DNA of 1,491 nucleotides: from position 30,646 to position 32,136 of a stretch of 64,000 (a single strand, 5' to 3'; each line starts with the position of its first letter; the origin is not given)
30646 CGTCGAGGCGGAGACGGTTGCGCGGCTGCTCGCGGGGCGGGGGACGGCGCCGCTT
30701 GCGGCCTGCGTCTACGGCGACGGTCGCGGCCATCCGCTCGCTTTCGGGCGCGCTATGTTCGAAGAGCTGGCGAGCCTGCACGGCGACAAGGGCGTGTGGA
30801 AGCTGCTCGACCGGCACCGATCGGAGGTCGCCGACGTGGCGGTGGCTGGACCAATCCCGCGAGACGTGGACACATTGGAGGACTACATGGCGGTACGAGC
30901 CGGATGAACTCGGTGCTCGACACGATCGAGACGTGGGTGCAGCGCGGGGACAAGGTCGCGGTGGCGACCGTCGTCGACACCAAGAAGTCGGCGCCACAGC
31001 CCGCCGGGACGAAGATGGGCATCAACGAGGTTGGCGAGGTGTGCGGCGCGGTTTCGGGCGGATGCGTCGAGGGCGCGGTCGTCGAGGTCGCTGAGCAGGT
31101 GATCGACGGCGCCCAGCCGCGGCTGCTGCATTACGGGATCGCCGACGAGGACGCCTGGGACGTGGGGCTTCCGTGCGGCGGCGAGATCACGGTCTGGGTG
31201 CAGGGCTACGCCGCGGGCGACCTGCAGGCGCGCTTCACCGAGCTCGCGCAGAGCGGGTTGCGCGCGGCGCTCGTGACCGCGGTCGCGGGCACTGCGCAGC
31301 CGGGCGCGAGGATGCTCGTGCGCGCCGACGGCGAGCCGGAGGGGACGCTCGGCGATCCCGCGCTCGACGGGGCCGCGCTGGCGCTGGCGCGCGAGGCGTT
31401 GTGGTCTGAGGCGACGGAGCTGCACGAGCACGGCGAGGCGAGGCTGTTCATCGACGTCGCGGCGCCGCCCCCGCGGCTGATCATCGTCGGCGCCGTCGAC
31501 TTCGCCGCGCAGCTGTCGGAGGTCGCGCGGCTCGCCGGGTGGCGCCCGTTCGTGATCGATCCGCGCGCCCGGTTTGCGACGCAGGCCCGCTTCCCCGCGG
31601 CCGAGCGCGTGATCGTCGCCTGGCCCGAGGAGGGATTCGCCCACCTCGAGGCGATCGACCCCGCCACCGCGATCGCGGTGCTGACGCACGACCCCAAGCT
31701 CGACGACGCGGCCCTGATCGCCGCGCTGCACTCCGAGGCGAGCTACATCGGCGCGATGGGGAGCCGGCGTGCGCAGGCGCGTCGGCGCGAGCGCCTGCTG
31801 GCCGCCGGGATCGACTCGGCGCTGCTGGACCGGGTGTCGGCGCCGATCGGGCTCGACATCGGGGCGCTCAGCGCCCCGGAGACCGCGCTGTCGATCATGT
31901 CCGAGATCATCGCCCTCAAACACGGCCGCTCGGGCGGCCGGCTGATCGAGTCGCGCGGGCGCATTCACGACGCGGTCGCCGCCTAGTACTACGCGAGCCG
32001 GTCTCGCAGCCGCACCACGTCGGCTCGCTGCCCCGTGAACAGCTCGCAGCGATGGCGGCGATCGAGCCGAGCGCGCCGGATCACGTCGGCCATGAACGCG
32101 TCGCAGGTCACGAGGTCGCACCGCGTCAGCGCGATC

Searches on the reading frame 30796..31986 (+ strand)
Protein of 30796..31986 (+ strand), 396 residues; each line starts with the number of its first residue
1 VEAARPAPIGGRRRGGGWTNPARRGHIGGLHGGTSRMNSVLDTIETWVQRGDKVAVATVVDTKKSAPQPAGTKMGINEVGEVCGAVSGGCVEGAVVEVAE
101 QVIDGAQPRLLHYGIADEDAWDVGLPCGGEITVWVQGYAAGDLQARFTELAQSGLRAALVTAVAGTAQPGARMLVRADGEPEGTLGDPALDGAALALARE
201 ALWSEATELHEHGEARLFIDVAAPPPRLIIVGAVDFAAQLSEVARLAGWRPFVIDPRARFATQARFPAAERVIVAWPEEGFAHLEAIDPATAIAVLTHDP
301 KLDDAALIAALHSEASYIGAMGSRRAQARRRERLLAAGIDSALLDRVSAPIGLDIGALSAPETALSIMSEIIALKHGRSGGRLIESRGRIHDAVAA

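Call 9: search_protein_families(library=ncbifam, proteins=[window:30796-31986:+], max_evalue=0.01)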
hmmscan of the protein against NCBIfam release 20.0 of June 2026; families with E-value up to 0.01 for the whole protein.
window:30796-31986:+ (396 aa): 2 families
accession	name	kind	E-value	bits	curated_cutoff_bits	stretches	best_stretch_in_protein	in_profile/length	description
NF045664.1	XdhC_rel_AOR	equivalog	4.5e-58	197.2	350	1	41-375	2-344/346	XdhC family aldehyde oxidoreductase maturation factor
TIGR02964.1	xanthine_xdhC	equivalog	5.3e-20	72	161.6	1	56-371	2-245/246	xanthine dehydrogenase accessory protein XdhC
